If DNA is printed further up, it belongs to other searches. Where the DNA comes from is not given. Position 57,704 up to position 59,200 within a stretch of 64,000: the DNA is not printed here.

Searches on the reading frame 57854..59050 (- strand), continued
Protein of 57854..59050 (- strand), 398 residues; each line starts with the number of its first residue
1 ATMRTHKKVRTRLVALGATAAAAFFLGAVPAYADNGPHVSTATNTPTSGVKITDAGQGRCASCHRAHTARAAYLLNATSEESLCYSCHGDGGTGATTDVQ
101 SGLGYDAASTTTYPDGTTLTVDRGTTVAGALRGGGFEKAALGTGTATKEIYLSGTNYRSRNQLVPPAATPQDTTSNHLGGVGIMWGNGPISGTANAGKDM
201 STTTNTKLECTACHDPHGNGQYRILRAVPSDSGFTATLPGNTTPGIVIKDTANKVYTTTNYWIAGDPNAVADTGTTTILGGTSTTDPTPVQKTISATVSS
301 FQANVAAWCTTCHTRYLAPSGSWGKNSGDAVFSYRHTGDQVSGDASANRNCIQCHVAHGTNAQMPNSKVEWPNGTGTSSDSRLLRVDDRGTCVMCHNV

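Call 60: search_solved_structures(query=A3, max_evalue=0.02, show_alignments=4)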
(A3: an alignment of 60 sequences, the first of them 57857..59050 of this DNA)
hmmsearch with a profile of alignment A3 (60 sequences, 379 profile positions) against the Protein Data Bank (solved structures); distinct sequences matched with E-value up to 0.02: 4.
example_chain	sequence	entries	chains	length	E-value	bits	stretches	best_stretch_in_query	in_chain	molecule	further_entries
6r2q_A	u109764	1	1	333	5.3e-07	32.3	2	55-88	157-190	Cystathionine beta-synthase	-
7tfs_A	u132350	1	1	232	0.00062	22.2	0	188-214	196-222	Cytochrome c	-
6ef8_A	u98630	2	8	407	0.0027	20.2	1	180-295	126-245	C-type cytochrome OmcS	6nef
1jmx_A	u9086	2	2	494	0.015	17.7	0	185-294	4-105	Amine Dehydrogenase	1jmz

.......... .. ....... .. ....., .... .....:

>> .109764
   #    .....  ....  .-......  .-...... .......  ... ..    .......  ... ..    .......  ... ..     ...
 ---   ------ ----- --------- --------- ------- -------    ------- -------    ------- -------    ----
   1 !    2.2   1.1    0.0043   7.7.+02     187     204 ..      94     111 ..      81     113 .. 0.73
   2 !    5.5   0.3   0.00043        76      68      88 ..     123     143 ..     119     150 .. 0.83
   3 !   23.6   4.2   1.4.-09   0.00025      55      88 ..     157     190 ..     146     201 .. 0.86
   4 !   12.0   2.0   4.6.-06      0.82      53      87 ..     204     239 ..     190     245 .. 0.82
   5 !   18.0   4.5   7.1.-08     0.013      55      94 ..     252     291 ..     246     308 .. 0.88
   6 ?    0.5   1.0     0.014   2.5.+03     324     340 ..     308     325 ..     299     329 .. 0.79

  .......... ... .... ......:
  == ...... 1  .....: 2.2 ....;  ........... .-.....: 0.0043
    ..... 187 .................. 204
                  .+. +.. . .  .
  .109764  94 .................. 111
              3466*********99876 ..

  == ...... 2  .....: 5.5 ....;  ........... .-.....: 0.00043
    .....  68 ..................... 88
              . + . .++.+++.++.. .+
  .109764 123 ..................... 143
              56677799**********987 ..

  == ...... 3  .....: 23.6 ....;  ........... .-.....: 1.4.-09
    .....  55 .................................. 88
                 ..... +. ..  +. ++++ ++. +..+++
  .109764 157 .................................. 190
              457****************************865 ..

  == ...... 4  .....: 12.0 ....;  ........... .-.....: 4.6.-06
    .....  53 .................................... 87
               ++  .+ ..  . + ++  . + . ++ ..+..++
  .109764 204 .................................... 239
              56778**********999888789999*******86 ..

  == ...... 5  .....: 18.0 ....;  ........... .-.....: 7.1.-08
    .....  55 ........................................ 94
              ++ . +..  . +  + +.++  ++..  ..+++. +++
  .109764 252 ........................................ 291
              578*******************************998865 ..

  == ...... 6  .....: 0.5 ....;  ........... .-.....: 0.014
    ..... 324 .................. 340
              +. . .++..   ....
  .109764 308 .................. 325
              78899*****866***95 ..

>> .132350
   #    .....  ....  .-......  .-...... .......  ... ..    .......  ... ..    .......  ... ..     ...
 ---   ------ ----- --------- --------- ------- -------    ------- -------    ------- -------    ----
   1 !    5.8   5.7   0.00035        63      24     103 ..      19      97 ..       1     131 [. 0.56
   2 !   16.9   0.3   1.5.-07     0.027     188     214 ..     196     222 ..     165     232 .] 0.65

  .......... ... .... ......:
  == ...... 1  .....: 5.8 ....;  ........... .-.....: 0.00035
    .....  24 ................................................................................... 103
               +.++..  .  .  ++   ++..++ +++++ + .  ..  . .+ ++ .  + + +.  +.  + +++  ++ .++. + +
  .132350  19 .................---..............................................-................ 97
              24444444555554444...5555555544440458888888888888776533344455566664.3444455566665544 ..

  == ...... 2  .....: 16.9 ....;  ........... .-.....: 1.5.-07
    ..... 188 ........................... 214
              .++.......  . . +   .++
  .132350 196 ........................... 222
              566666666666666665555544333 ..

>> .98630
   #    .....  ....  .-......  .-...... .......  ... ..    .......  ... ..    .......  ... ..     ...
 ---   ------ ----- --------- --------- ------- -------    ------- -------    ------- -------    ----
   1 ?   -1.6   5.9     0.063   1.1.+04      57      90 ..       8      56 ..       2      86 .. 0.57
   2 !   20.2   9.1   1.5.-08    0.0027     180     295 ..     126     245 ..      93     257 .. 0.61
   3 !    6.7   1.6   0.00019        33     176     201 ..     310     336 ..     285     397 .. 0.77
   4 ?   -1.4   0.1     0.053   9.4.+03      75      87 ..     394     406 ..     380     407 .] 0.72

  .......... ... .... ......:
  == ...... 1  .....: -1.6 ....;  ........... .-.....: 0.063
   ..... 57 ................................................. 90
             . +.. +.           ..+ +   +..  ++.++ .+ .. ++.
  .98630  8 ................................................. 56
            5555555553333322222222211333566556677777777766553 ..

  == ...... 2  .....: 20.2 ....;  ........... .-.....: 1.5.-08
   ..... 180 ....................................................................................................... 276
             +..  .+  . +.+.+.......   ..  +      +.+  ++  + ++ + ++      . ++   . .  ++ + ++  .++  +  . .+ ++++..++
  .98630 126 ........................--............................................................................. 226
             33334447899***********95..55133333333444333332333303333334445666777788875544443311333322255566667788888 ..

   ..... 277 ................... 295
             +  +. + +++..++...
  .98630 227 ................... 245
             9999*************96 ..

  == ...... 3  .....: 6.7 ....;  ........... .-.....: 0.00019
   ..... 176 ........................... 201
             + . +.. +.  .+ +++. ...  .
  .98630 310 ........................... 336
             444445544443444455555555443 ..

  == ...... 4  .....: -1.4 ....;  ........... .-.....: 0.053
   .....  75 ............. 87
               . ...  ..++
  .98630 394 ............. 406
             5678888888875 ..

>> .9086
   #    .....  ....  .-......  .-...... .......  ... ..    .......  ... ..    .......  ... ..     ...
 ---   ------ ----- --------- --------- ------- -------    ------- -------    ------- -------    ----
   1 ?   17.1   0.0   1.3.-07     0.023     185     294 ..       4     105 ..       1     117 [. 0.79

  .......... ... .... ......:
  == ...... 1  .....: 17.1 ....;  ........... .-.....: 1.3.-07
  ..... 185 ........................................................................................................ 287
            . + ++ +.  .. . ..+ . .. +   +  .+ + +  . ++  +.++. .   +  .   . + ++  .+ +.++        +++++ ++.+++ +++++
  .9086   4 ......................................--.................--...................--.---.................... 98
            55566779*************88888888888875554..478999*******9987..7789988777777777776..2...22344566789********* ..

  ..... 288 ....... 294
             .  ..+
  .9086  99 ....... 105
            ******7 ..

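Call 69: find_encoding_contigs(protein=P0186, flank=8000, max_places=2)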
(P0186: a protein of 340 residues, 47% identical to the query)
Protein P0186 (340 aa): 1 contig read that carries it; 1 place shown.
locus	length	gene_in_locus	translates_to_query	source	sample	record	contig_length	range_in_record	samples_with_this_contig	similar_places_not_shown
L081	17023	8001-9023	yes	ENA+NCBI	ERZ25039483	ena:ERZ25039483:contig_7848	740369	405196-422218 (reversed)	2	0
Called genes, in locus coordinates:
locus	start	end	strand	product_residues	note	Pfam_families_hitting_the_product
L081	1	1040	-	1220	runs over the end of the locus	PF13482:RNase_H_2, PF13086:AAA_11 (weak), PF13245:AAA_19 (weak), PF13604:AAA_30, PF13087:AAA_12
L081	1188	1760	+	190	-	-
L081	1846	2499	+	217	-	-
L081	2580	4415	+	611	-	PF01590:GAF (faint), PF07730:HisKA_3, PF02518:HATPase_c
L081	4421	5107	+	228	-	PF00072:Response_reg, PF00196:GerE, PF04545:Sigma70_r4 (weak), PF08281:Sigma70_r4_2, PF13384:HTH_23 (faint)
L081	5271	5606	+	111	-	-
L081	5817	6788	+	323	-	PF13424:TPR_12 (faint), PF13428:TPR_14 (faint), PF23914:TPR_CcmH_CycH (faint), PF07719:TPR_2 (faint), PF13414:TPR_11 (faint), PF13431:TPR_17 (faint), PF13432:TPR_16 (faint), PF14559:TPR_19 (faint), +2 more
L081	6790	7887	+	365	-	PF08450:SGL (faint), PF01436:NHL (faint), PF01731:Arylesterase (faint), PF25021:TEN_NHL (faint)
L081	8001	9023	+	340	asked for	PF14522:Cytochrome_C7 (faint), PF14537:Cytochrom_c3_2 (faint), PF22113:Mtrc-MtrF_II-IV_dom (faint), PF09699:Paired_CXXCH_1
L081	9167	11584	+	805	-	PF09699:Paired_CXXCH_1 (weak)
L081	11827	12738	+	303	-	PF13432:TPR_16 (faint), PF23914:TPR_CcmH_CycH (faint), PF12895:ANAPC3 (faint), PF13424:TPR_12 (faint), PF13431:TPR_17 (faint), PF00515:TPR_1 (faint), PF14559:TPR_19 (weak), PF13414:TPR_11 (weak), +1 more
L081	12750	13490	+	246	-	PF02683:DsbD_TM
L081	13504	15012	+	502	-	PF05140:ResB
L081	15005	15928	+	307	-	PF01578:Cytochrom_C_asm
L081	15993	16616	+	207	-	PF00578:AhpC-TSA, PF08534:Redoxin, PF00085:Thioredoxin (weak), PF13098:Thioredoxin_2, PF13905:Thioredoxin_8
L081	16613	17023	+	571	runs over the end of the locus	PF03264:Cytochrom_NNT, PF14522:Cytochrome_C7 (faint)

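Call 70: find_encoding_contigs(protein=P0190, flank=8000, max_places=2)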
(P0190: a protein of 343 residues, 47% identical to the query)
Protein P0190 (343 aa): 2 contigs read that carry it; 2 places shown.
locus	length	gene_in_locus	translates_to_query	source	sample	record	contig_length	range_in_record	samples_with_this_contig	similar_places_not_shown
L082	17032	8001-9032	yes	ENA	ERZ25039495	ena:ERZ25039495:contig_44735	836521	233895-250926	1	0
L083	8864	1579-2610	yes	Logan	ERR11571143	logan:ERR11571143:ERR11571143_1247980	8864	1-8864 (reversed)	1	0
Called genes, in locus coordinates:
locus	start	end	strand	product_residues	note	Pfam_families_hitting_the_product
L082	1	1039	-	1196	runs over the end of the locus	PF13482:RNase_H_2, PF13086:AAA_11 (weak), PF13245:AAA_19, PF13604:AAA_30, PF13087:AAA_12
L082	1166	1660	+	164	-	-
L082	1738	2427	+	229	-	-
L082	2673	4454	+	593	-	PF07730:HisKA_3, PF02518:HATPase_c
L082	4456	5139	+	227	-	PF00072:Response_reg, PF00196:GerE, PF04545:Sigma70_r4 (faint), PF08281:Sigma70_r4_2 (weak)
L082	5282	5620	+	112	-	-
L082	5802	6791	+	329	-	PF12895:ANAPC3 (faint), PF13428:TPR_14 (faint), PF14561:TPR_20 (faint), PF23914:TPR_CcmH_CycH (faint), PF07719:TPR_2 (faint), PF13414:TPR_11 (faint), PF13424:TPR_12 (faint), PF13431:TPR_17 (faint), +5 more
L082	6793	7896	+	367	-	PF08450:SGL (faint), PF17170:DUF5128 (faint), PF25021:TEN_NHL (faint), PF01436:NHL (weak)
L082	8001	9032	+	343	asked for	PF14522:Cytochrome_C7 (faint), PF14537:Cytochrom_c3_2 (faint), PF22113:Mtrc-MtrF_II-IV_dom (faint), PF09699:Paired_CXXCH_1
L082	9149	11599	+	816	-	PF09699:Paired_CXXCH_1 (weak), PF22113:Mtrc-MtrF_II-IV_dom (faint)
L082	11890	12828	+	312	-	PF13432:TPR_16 (faint), PF12895:ANAPC3 (faint), PF13431:TPR_17 (faint), PF00515:TPR_1 (faint), PF07719:TPR_2 (faint), PF13414:TPR_11 (weak), PF14559:TPR_19 (weak), PF13414:TPR_11 (weak), +1 more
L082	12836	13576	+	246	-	PF02683:DsbD_TM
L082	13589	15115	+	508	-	PF05140:ResB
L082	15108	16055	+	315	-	PF01578:Cytochrom_C_asm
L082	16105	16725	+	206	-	PF00578:AhpC-TSA, PF08534:Redoxin, PF00085:Thioredoxin (weak), PF13098:Thioredoxin_2, PF13905:Thioredoxin_8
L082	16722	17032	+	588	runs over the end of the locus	PF03264:Cytochrom_NNT, PF14522:Cytochrome_C7 (faint)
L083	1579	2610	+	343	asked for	PF14522:Cytochrome_C7 (faint), PF14537:Cytochrom_c3_2 (faint), PF22113:Mtrc-MtrF_II-IV_dom (faint), PF09699:Paired_CXXCH_1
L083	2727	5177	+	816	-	PF09699:Paired_CXXCH_1 (weak), PF22113:Mtrc-MtrF_II-IV_dom (faint)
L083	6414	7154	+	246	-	PF02683:DsbD_TM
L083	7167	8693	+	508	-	PF05140:ResB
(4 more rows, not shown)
